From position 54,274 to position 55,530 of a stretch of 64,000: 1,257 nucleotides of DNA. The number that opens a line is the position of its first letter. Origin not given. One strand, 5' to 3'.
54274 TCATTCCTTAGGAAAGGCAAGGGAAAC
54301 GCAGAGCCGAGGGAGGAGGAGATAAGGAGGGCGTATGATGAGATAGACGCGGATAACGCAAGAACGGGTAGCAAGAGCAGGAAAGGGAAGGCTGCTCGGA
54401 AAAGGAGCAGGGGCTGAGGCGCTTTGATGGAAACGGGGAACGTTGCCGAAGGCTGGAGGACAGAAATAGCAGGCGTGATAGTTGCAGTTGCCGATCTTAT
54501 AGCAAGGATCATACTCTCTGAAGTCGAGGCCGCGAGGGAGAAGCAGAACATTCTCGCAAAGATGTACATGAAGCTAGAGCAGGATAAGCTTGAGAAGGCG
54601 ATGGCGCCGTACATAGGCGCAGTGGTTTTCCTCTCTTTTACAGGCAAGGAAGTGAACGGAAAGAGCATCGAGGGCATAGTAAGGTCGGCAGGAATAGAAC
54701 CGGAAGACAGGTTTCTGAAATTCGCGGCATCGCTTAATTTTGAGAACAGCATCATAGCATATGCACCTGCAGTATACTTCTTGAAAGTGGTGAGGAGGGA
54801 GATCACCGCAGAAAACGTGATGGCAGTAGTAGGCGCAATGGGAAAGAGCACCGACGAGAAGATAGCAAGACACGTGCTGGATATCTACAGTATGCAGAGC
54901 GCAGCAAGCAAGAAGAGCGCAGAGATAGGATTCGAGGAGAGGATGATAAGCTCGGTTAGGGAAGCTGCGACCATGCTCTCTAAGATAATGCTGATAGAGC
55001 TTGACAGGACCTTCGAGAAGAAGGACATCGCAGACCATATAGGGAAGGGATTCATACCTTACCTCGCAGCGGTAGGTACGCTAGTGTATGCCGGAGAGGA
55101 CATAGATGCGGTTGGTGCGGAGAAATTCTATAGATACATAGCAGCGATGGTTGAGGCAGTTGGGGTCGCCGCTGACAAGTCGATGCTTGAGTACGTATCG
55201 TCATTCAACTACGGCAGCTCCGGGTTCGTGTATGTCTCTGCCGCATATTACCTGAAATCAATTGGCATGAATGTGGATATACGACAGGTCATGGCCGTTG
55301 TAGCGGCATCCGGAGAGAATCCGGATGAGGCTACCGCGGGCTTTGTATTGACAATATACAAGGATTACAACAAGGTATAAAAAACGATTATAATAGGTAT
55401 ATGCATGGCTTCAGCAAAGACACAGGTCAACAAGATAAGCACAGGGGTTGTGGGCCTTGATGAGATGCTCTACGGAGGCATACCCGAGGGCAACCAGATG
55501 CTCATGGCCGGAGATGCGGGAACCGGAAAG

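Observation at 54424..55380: Tandem repeats of a ribosomal-stalk-P1-N-terminal-like domain in a non-ribosomal protein, encoded directly upstream of three KaiC-like ATPases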

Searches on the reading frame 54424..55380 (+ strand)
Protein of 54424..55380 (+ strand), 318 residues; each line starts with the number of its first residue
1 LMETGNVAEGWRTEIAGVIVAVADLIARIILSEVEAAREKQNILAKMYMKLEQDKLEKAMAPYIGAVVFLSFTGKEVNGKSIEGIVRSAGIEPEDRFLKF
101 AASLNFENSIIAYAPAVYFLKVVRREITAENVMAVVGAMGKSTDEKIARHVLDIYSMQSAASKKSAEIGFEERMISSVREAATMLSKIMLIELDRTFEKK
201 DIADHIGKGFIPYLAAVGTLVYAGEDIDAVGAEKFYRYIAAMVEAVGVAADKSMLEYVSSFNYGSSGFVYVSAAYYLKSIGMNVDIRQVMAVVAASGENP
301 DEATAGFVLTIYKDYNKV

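Call 3: search_protein_families(library=pfam, proteins=[window:54424-55380:+], max_evalue=1)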
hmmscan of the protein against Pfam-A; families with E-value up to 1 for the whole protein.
window:54424-55380:+ (318 aa): 0 families

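Call 4: search_protein_families(library=ncbifam, proteins=[window:54424-55380:+], max_evalue=1)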
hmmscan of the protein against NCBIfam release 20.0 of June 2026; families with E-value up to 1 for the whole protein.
window:54424-55380:+ (318 aa): 1 family
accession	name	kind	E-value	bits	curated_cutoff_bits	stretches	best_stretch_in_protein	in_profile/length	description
TIGR03685.1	ribo_P1_arch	equivalog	1.1e-07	32.1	100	1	63-99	3-39/105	50S ribosomal protein P1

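Call 5: find_homologous_proteins(query=window:54424-55380:+, max_evalue=0.001)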
Query window:54424-55380:+ (318 aa): 3 proteins with E <= 0.001 among 7124 candidates.
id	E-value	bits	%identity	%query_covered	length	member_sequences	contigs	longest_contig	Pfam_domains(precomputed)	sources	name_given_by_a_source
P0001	8.3e-193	657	100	100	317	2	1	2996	-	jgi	jgi:ribosomal protein L12E/L44/L45/RPP1/RPP2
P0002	1.6e-99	351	54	97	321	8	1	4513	-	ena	-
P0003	8.8e-65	237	40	96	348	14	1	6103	-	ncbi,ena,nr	ncbi:MAG: hypothetical protein M1611_01110 [Candidatus Marsarchaeota archaeon]|nr:hypothetical prote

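Call 10: search_solved_structures(query=A1, max_evalue=10, show_alignments=3)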
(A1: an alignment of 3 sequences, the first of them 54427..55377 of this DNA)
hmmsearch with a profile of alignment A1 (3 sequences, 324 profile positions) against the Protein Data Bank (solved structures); distinct sequences matched with E-value up to 10: 5.
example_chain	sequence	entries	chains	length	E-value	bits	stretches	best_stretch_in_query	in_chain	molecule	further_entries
3a1y_A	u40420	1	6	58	1e-05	28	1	62-101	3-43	50S ribosomal protein P1 (L12P)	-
2lbf_B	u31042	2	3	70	0.42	12.9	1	62-107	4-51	60S acidic ribosomal protein P2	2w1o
4v6i_Bv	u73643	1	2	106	0.92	11.7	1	62-102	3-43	60S acidic ribosomal protein (P2)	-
4beh_B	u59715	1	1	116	1.5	11.1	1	62-107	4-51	60S ACIDIC RIBOSOMAL PROTEIN P2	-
4v6x_Cu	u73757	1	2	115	1.6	11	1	62-107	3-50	60S acidic ribosomal protein P2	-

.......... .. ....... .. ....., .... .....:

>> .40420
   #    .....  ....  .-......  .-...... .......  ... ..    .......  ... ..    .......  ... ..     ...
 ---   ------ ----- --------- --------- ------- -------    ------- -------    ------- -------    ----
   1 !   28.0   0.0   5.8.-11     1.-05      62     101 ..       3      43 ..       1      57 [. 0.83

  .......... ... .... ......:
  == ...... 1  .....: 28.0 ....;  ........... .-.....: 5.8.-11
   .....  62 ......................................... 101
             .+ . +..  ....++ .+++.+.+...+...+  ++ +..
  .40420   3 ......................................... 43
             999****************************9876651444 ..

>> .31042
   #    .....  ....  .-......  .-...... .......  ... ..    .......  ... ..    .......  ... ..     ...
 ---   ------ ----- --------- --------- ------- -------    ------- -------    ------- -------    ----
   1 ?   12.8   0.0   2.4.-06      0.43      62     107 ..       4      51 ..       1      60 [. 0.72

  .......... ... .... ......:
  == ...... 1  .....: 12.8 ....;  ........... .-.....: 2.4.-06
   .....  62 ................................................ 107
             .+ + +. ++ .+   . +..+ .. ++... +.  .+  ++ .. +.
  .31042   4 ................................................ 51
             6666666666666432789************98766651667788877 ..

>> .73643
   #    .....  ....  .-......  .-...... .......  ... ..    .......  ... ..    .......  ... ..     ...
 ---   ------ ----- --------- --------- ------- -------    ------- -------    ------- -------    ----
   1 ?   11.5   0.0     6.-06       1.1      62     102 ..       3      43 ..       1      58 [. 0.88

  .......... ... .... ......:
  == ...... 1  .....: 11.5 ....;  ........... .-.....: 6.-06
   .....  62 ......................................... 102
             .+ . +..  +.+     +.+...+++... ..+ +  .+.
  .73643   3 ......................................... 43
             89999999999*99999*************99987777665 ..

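Call 11: find_encoding_contigs(protein=P0003, flank=8000, max_places=4)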
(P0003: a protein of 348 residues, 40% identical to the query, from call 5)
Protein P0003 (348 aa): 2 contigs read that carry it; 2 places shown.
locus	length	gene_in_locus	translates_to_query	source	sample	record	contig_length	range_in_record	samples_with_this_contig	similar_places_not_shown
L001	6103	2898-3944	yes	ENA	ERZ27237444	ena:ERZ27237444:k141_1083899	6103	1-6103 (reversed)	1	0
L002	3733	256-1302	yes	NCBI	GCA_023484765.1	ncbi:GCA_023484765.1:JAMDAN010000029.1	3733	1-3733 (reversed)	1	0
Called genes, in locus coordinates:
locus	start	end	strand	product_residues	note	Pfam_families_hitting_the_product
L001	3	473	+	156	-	?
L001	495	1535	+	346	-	-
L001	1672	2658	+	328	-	-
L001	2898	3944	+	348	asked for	-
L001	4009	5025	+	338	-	-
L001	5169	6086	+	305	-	PF01073:3Beta_HSD, PF01370:Epimerase, PF02719:Polysacc_synt_2 (faint), PF16363:GDP_Man_Dehyd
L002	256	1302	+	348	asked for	-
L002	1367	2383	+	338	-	-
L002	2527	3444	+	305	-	PF01073:3Beta_HSD, PF01370:Epimerase, PF02719:Polysacc_synt_2 (faint), PF16363:GDP_Man_Dehyd, PF07993:NAD_binding_4 (faint)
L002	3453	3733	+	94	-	?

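Call 12: find_encoding_contigs(protein=P0002, flank=8000, max_places=4)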
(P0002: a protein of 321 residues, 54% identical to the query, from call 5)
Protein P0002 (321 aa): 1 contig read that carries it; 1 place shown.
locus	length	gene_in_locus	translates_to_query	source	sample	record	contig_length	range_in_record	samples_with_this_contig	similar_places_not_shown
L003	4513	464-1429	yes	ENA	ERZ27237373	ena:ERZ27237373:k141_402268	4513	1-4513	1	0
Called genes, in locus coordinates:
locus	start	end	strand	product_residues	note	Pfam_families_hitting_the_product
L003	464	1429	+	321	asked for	-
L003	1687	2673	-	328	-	-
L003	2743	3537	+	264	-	PF05670:NFACT-R_1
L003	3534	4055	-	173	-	PF00719:Pyrophosphatase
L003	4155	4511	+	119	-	?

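Call 18: search_protein_representatives(alignment_id=A1)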
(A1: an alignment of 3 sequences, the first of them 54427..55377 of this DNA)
Query: 3 sequences, 324 profile positions. Proteins with E-value up to 0.001 (for the whole library): 153; up to 1e-10: 87; up to 1e-30: 36. The best 150 are listed.
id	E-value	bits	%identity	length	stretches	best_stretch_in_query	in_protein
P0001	9.5e-167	570.4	-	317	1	1-317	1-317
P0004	3.3e-130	450.3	-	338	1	2-317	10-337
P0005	8.3e-93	327.4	-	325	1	3-316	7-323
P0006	1.2e-88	313.8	-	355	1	3-316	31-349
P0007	1.3e-88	313.7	-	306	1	6-309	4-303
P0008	1.3e-87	310.4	-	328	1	7-316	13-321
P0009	4.8e-81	288.8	-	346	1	11-314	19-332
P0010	2.7e-71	256.7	-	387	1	7-317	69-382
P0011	2.4e-70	253.6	-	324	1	13-310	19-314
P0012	1.8e-68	247.5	-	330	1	6-316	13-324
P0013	3.5e-68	246.5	-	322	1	7-317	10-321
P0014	6.2e-67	242.4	-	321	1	8-313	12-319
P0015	6.5e-67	242.3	-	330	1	6-316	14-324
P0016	2.1e-64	234.0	-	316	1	6-312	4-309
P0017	2.2e-64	234.0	-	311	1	14-312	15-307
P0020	2.2e-59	217.6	-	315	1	12-316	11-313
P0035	1.8e-35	139.0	-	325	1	6-315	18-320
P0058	6.7e-18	81.3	-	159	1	167-317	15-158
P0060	1.4e-17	80.2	-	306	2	184-315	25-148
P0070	1.3e-14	70.5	-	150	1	6-158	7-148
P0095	2.7e-10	56.3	-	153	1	54-156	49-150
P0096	3.2e-10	56.0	-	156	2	61-145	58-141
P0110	9.9e-09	51.1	-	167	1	179-304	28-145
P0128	2.9e-07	46.3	-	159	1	29-151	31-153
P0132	5.4e-07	45.4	-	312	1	60-312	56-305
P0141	5.8e-06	42.0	-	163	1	56-153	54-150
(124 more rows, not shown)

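Call 19: predict_structure(alignment_id=A1)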
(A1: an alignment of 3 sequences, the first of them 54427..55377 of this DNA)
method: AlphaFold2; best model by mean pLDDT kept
length: 317 residues; sequences in the alignment: 3
mean_pLDDT: 80.2   pTM: 0.81
mean pLDDT of the five models: 80.2, 79.4, 78.8, 76.9, 75.8
residues with pLDDT >= 90: 72; 70-90: 192; 50-70: 37; < 50: 16
segments of 3 or more residues with pLDDT < 50: 1-6, 161-166, 315-317
pLDDT, mean of each block of 10 residues (from residue 1): 47 81 88 81 67 77 90 85 94 88 76 90 91 91 91 77 51 81 79 66 76 85 73 88 88 78 68 89 91 89 84 59
secondary structure, 60 per line:
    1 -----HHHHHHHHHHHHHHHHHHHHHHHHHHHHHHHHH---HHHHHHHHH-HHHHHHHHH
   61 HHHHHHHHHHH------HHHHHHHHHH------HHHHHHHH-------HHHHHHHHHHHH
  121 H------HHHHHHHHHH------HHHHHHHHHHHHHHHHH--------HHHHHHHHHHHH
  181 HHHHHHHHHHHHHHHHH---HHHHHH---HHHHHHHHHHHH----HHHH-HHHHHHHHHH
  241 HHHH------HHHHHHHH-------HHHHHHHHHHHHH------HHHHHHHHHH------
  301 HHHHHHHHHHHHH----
elements in order: H6-38 H42-50 H52-71 H78-87 H94-101 H109-121 H128-137 H144-160 H169-197 H201-206 H210-221 H226-229 H231-244 H251-258 H266-278 H285-294 H301-313

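Call 22: fold_search(model_id=the predicted structure, library=pdb)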
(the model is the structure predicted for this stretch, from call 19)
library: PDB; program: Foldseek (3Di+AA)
matches with E <= 10: 336; with E <= 0.001: 0
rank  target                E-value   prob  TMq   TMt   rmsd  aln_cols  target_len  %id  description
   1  8qrp                  2.2e-01  0.14  0.16  0.12  23.0       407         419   12  ASCT2 protomer in lipid nanodiscs with bound glutamine and Na+ ions in the outward-facing state (OFS.1) (released 2024-08-14)
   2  7cbc_B                2.5e-01  0.30  0.21  0.21  19.8       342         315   13  Crystal structure of a de novo designed switch protein caging a hemagglutinin binder (released 2020-12-23)
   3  7cbc_A                2.6e-01  0.20  0.18  0.18  21.1       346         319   13  Crystal structure of a de novo designed switch protein caging a hemagglutinin binder (released 2020-12-23)
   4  8qrq                  2.8e-01  0.14  0.17  0.15  23.2       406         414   12  ASCT2 protomer in lipid nanodiscs with bound glutamine and Na+ ions in the outward-facing state (OFS.2) (released 2024-08-14)
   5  8e6m                  3.5e-01  0.15  0.17  0.15  19.2       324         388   11  X-ray structure of the Deinococcus radiodurans Nramp/MntH divalent transition metal transporter WT in an inward-open, ca (released 2023-05-03)
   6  5hu6_D                3.6e-01  0.10  0.12  0.14  29.7       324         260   11  Structure of the T. brucei haptoglobin-haemoglobin receptor bound to human haptolgobin-haemoglobin (released 2016-03-02)
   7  7qha_B                3.8e-01  0.10  0.15  0.13  18.6       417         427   11  Cryo-EM structure of the Tripartite ATP-independent Periplasmic (TRAP) transporter SiaQM from Photobacterium profundum (released 2022-12-21)
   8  8zor_A                3.8e-01  0.06  0.11  0.11  22.8       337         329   10  Cryo-EM structure of bicarbonate transporter SbtA in complex with PII-like signaling protein SbtB (T-loop truncation)  (released 2025-12-03)
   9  5xat_B                4.1e-01  0.08  0.13  0.11  20.2       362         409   14  Structural insights into the elevator-like mechanism of the sodium/citrate symporter CitS (released 2017-06-14)
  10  7rp5_A                4.7e-01  0.12  0.17  0.14  22.6       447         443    8  CLC-ec1 at pH 4.5 100mM Cl Turn (released 2022-11-16)
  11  6c3i_B                4.7e-01  0.09  0.14  0.12  21.1       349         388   11  Crystal structure of the Deinococcus radiodurans Nramp/MntH divalent transition metal transporter G45R mutant in an in (released 2019-02-13)
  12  4kjp_A                5.6e-01  0.11  0.17  0.14  21.8       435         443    8  Structure of the CLC-ec1 deltaNC construct in the absence of halide (released 2013-08-21)
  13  8thi_A                5.8e-01  0.10  0.18  0.12  21.5       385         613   13  Cryo-EM structure of the Tripartite ATP-independent Periplasmic (TRAP) transporter SiaQM from Haemophilus influenzae ( (released 2023-11-22)
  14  5xat_C                5.8e-01  0.08  0.14  0.12  20.2       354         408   15  Structural insights into the elevator-like mechanism of the sodium/citrate symporter CitS (released 2017-06-14)
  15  8ttf_A                6.1e-01  0.06  0.13  0.12  20.7       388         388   12  NorA double mutant - E222QD307N at pH 7.5 (released 2024-05-29)
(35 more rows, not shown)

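Call 39: find_related_loci(query=A1, collection=genome_contigs, flank=10000)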
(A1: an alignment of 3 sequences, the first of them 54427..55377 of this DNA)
Query A1 (317 aa) in genome_contigs; peptide patterns used: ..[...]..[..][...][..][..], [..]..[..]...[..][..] (x = any residue, [..] = any of these).
600 stretches matched a pattern, but none encodes a relative of the query by tblastn (E <= 1e-3).

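Call 40: find_encoding_contigs(protein=P0005, flank=8000, max_places=3)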
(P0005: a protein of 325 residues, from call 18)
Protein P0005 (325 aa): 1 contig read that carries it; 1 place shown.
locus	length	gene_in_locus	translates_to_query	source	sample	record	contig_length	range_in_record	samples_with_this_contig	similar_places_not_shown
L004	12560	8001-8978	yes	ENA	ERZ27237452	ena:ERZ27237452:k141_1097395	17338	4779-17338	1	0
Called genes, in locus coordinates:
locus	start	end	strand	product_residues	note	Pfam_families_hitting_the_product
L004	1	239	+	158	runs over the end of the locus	-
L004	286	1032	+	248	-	PF03116:NQR2_RnfD_RnfE (weak)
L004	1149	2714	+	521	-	PF00682:HMGL-like, PF22617:HCS_D2, PF08502:LeuA_dimer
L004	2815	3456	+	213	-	PF04525:LOR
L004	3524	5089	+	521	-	-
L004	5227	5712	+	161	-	-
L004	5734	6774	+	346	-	-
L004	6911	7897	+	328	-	-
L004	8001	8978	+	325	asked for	-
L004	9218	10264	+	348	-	-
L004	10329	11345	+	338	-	-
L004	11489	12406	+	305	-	PF01073:3Beta_HSD, PF01370:Epimerase, PF02719:Polysacc_synt_2 (faint), PF16363:GDP_Man_Dehyd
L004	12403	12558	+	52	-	?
